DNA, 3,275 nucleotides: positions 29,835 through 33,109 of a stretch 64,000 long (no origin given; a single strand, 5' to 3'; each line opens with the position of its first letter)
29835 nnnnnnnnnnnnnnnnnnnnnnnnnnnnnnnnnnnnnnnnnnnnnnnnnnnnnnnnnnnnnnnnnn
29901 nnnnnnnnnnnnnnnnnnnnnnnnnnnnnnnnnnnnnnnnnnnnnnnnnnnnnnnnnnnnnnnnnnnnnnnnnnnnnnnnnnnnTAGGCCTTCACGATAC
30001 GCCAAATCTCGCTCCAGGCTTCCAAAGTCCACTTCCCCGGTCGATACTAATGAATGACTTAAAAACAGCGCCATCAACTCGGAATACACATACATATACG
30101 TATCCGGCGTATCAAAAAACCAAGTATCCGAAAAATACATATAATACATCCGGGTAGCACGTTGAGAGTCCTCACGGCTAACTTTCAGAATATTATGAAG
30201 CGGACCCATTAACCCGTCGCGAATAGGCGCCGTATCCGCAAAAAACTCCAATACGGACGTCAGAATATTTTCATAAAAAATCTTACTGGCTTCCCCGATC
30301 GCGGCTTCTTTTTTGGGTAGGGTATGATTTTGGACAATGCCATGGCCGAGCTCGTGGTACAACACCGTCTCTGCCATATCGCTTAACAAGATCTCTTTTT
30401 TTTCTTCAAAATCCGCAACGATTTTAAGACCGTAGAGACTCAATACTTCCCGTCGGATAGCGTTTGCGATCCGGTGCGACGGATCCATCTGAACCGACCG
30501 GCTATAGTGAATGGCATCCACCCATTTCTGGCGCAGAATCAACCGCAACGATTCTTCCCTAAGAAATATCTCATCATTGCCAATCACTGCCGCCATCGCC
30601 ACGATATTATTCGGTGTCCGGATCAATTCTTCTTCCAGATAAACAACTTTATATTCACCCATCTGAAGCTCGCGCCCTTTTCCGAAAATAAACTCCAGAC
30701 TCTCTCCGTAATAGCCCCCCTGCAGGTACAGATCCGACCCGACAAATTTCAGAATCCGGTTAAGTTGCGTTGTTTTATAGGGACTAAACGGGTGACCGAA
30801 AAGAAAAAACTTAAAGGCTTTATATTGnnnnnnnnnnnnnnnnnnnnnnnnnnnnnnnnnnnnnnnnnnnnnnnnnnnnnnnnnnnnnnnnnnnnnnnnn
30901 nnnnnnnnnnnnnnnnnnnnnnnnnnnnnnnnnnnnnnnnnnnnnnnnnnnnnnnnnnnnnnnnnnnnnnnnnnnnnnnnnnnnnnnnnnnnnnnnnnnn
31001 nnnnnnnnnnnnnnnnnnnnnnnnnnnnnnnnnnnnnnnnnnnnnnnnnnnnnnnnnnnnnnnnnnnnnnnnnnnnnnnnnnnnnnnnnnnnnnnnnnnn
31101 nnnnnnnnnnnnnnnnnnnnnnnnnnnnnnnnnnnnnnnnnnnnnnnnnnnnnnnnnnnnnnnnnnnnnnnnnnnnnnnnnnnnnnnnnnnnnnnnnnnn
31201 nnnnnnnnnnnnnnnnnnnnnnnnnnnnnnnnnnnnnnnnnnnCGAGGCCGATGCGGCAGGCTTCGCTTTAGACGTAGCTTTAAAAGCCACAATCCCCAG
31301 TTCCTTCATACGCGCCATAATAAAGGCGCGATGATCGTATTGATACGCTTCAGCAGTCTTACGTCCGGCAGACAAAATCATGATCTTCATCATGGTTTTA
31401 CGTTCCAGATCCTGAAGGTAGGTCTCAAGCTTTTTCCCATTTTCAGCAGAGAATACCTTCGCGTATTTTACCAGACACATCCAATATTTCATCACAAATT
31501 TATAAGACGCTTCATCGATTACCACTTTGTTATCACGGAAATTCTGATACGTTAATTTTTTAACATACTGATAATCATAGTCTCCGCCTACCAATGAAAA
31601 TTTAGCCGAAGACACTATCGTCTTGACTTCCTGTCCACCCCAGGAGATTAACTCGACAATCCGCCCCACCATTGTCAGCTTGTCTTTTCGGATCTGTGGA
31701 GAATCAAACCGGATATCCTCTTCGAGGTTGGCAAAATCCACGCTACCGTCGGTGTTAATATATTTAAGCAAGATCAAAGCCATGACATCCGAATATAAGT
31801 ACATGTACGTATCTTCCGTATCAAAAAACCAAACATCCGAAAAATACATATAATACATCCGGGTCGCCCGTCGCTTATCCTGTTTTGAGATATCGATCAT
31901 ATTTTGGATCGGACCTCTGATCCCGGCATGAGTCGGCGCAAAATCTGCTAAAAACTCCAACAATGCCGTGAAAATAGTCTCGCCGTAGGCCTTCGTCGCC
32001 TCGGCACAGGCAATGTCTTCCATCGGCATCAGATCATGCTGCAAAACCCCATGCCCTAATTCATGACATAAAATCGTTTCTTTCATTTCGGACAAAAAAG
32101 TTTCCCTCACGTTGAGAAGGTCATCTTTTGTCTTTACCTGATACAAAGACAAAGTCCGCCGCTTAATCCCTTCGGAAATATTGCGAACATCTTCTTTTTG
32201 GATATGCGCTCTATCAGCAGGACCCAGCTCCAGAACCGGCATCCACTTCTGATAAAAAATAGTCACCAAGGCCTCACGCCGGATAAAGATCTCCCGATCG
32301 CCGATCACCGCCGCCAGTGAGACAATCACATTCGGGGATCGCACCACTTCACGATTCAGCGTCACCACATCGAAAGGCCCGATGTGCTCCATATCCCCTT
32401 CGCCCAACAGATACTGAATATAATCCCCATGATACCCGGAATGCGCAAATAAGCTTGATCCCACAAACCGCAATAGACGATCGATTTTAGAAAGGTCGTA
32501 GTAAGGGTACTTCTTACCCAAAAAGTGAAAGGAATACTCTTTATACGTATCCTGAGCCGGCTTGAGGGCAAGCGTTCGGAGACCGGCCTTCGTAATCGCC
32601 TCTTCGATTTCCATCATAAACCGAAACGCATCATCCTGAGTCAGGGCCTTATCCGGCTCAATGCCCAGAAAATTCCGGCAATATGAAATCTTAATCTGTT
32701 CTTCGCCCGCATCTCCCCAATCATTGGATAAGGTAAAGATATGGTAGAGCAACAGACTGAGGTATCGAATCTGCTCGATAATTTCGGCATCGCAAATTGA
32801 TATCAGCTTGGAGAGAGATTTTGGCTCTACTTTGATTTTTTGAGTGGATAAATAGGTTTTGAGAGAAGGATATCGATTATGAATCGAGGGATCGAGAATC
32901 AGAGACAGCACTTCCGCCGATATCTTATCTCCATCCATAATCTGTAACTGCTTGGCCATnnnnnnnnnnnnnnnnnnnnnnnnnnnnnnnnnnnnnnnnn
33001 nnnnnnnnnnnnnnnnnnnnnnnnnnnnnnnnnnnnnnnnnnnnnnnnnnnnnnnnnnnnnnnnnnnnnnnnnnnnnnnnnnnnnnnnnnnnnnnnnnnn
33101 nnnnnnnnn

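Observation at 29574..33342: Uncharacterised three-gene cassette between mreB and pheST: a small acidic protein followed by two tandem paralogous HELGHG proteins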

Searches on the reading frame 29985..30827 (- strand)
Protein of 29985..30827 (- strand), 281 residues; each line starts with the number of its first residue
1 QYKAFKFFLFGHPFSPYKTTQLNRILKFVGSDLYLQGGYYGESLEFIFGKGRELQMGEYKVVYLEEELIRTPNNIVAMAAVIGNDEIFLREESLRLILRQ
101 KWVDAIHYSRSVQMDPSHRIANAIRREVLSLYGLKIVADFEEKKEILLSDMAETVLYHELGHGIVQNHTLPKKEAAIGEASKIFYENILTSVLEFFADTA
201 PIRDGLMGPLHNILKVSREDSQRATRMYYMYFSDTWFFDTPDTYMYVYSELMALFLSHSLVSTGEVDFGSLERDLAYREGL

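Call 40: predict_structure(alignment_id=A2)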
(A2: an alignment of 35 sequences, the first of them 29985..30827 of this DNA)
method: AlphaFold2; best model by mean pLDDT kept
length: 281 residues; sequences in the alignment: 35
mean_pLDDT: 89.7   pTM: 0.89
mean pLDDT of the five models: 89.7, 89.1, 88.8, 88.7, 87.9
residues with pLDDT >= 90: 192; 70-90: 70; 50-70: 15; < 50: 4
segments of 3 or more residues with pLDDT < 50: none
pLDDT, mean of each block of 10 residues (from residue 1): 60 75 90 88 86 95 94 83 92 94 83 85 95 93 95 98 92 86 85 95 95 98 98 96 93 96 95 81 46
secondary structure, 60 per line:
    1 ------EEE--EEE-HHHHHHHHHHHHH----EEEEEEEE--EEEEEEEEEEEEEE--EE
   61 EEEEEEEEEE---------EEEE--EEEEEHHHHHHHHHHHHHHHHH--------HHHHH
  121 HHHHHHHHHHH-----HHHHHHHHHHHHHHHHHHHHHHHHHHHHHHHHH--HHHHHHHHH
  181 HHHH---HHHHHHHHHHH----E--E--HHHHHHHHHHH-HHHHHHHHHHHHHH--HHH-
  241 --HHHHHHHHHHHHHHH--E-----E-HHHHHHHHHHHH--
elements in order: E7-9 E12-14 H16-28 E33-40 E43-56 E59-70 E80-83 E86-90 H91-107 H116-131 H137-169 H172-184 H188-198 H209-219 H221-234 H243-257 H268-279

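Call 44: fold_search(model_id=the predicted structure, library=pdb)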
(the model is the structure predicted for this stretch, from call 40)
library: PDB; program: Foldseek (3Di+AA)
matches with E <= 10: 176; with E <= 0.001: 0
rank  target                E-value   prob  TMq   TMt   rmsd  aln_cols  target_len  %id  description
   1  3eon_A                1.2e+00  0.04  0.14  0.12  17.5       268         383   10  2.55A crystal structure of native glutaryl-coa dehydrogenase from Burkholderia pseudomallei in complex with a small mo (released 2008-10-21)
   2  2eui_E                1.8e+00  0.06  0.13  0.20  13.4       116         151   12  Crystal structure of a probable acetyltransferase (released 2005-12-06)
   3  8sjd_B                1.8e+00  0.02  0.13  0.09  21.1       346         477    9  Cryo-EM structure of the Hermes transposase bound to two right-ends of its DNA transposon. (released 2023-08-02)
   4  6wy8_C                1.9e+00  0.04  0.16  0.13  18.7       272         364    9  Tcur3481-Tcur3483 steroid ACAD (released 2021-03-24)
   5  1zww_A                2.2e+00  0.03  0.11  0.15  23.0       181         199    9  Crystal structure of endophilin-A1 BAR domain (released 2005-08-02)
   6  6jsx_A                2.3e+00  0.12  0.12  0.36  11.1        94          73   15  Structure of a flagellin protein, HpFlaG (released 2020-04-08)
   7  9x1n_G                2.5e+00  0.02  0.14  0.11  17.2       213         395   11  The cryo-EM structure of HerA-NurA complex with ATPgammaS and dsDNA from Thermococcus kodakarensis (State 1) (released 2026-02-04)
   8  8se9_A                2.5e+00  0.01  0.12  0.05  22.0       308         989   12  Cryo-EM structure of a double loaded human UBA7-UBE2L6-ISG15 thioester mimetic complex (Form 2) (released 2023-10-11)
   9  1rxt_C                2.7e+00  0.05  0.10  0.09  10.5        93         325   10  Crystal structure of human myristoyl-CoA:protein N-myristoyltransferase. (released 2005-04-12)
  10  3tai_B                2.7e+00  0.02  0.13  0.10  21.9       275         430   11  Crystal structure of NurA (released 2011-11-23)
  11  3n7z_E                3.0e+00  0.06  0.13  0.10  10.2        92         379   11  Crystal structure of acetyltransferase from Bacillus anthracis (released 2010-06-16)
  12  9s9i_A                3.1e+00  0.03  0.14  0.20  19.8       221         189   12  S. islandicus CdvA (non-polymerising mutant) (released 2026-01-28)
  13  4gsk_Y                3.3e+00  0.03  0.08  0.15  15.1        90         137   14  Crystal structure of an Atg7-Atg10 crosslinked complex (released 2012-11-14)
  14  4d1u                  3.4e+00  0.09  0.07  0.09   5.3        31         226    6  A D120A mutant of VIM-7 from Pseudomonas aeruginosa (released 2014-06-25)
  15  5n55_B                3.4e+00  0.06  0.09  0.11  10.4        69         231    7  mono-Zinc VIM-5 metallo-beta-lactamase in complex with (1-chloro-4-hydroxyisoquinoline-3-carbonyl)-L-tryptophan (Compo (released 2017-05-17)
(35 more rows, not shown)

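Call 78: find_homologous_proteins(query=A2, max_evalue=10)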
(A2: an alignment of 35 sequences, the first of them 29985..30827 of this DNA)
Query A2 (35 sequences) (281 aa, profile of the alignment): 37 proteins with E <= 10 among 8000 candidates.
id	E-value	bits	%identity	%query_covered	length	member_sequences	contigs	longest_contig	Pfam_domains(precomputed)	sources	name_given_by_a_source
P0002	9.5e-251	852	52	99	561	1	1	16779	-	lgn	-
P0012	1.3e-244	831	49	99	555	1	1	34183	-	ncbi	-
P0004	1.8e-244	831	52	99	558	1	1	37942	-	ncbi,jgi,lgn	ncbi:MAG: hypothetical protein WC860_01470 [Candidatus Margulisiibacteriota bacterium]|jgi:hypotheti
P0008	2.1e-243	827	49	99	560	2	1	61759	-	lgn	-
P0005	2.2e-243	827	53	99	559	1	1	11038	-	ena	-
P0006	2.7e-243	827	53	99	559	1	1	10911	-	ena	-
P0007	1.7e-242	824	53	99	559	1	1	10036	-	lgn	-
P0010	1.3e-240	818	50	99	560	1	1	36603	-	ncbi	ncbi:hypothetical protein ACFL2K_01145 [Candidatus Margulisiibacteriota bacterium]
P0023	2.0e-239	814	46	98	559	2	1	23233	-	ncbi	ncbi:MAG: hypothetical protein ACO3K7_00810 [Candidatus Marinamargulisbacteria bacterium]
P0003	3.1e-239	814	52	99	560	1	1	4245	-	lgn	-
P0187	2.4e-223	761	46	98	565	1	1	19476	-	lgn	-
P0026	4.2e-217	741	43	98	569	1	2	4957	-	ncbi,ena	-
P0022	5.5e-217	740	43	100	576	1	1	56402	-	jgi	jgi:hypothetical protein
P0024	2.6e-216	738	44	99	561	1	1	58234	-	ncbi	ncbi:hypothetical protein ACFL96_01745 [Thermoproteota archaeon]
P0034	2.9e-216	738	44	98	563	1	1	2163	-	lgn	-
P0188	8.0e-103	363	39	85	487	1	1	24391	-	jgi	jgi:hypothetical protein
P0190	9.0e-44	168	28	93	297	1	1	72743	-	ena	-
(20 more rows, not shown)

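Call 79: search_protein_families(library=ncbifam, proteins=[P0190, P0188, P0187], max_evalue=0.1)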
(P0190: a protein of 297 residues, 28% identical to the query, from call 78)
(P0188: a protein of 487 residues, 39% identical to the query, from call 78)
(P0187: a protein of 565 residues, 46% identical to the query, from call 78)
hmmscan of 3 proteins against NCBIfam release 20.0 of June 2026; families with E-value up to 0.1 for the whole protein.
P0190 (297 aa): 0 families

P0188 (487 aa): 1 family
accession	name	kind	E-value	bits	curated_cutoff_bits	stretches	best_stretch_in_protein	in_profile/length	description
NF045620.1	Sfum_1244_fam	hypoth_equivalog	0.0063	15.5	150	1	149-206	113-168/339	Sfum_1244 family protein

P0187 (565 aa): 1 family
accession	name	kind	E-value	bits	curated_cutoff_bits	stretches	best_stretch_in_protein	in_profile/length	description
NF045620.1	Sfum_1244_fam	hypoth_equivalog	3.2e-06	26.3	150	1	137-302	65-213/339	Sfum_1244 family protein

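Call 80: find_encoding_contigs(protein=P0190, flank=5000, max_places=1)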
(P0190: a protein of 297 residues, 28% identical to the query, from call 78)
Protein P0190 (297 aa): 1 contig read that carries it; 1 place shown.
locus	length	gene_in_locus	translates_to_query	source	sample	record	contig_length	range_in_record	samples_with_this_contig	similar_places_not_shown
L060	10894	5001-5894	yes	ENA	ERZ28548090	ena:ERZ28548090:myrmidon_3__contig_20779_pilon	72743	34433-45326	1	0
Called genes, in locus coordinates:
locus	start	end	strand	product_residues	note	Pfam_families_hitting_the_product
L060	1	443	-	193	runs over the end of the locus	PF01588:tRNA_bind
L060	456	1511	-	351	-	PF02912:Phe_tRNA-synt_N, PF01409:tRNA-synt_2d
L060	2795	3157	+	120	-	-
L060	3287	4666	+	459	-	-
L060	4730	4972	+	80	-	-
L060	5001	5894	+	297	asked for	-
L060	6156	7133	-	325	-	PF00022:Actin (faint), PF06723:MreB_Mbl, PF11104:PilM_2 (faint), PF00012:HSP70, PF14450:FtsA (weak)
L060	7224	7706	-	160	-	PF02545:Maf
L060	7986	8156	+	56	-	-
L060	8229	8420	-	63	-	-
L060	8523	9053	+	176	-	PF25087:GMPPB_C (faint), PF25084:LbH_EIF2B, PF00132:Hexapep, PF14602:Hexapep_2 (weak)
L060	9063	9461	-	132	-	PF13673:Acetyltransf_10, PF00583:Acetyltransf_1, PF13508:Acetyltransf_7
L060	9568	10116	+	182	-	PF02558:ApbA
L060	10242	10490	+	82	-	PF08546:ApbA_C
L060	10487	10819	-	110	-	PF01878:EVE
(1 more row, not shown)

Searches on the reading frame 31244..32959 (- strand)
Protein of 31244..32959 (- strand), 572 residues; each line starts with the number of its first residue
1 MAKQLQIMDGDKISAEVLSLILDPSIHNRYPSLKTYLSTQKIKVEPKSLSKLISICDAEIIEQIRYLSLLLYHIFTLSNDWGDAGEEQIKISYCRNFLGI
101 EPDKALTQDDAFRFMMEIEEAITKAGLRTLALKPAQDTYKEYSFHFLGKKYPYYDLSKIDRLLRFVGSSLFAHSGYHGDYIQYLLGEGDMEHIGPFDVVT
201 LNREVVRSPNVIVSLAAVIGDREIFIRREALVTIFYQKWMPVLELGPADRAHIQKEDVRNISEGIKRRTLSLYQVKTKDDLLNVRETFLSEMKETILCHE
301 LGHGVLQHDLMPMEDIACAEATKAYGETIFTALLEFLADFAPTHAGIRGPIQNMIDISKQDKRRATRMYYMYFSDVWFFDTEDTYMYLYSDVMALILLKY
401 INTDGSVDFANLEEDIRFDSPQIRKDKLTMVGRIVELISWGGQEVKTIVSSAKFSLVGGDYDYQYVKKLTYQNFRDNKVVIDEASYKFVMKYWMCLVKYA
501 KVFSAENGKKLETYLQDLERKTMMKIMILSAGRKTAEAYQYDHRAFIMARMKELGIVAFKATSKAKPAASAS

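Call 3: search_protein_families(library=pfam, proteins=[window:31244-32959:-], max_evalue=1)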
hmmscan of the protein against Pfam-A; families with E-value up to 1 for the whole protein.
window:31244-32959:- (572 aa): 3 families
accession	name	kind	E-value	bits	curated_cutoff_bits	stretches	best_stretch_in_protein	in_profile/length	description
PF04536.20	TPM_phosphatase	-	0.024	15.1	22.1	1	497-531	2-36/125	TPM domain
PF00226.36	DnaJ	-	0.11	13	27.8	1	72-122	3-50/63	DnaJ domain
PF06114.19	Peptidase_M78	-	0.15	12.3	22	1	283-324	32-73/123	IrrE N-terminal-like domain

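Call 4: search_protein_families(library=ncbifam, proteins=[window:31244-32959:-], max_evalue=1)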
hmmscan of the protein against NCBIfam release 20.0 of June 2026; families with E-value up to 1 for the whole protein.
window:31244-32959:- (572 aa): 2 families
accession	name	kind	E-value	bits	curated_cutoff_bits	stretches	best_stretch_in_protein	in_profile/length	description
NF045620.1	Sfum_1244_fam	hypoth_equivalog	7.6e-05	21.8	150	1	151-343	82-254/339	Sfum_1244 family protein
NF000020.1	stregram_VatE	exception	0.16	11.5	450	1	426-483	65-121/214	streptogramin A O-acetyltransferase Vat(E)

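Call 54: search_protein_families(library=padloc, proteins=[window:31244-32959:-], max_evalue=1)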
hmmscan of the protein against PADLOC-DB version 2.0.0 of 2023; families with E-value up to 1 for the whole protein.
window:31244-32959:- (572 aa): 0 families

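Call 55: search_protein_families(library=phrogs, proteins=[window:31244-32959:-], max_evalue=1)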
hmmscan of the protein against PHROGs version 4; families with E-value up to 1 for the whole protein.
window:31244-32959:- (572 aa): 1 family
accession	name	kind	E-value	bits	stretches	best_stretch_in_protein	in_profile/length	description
phrog_34842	-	unknown function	0.36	12.1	1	435-498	8-71/84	-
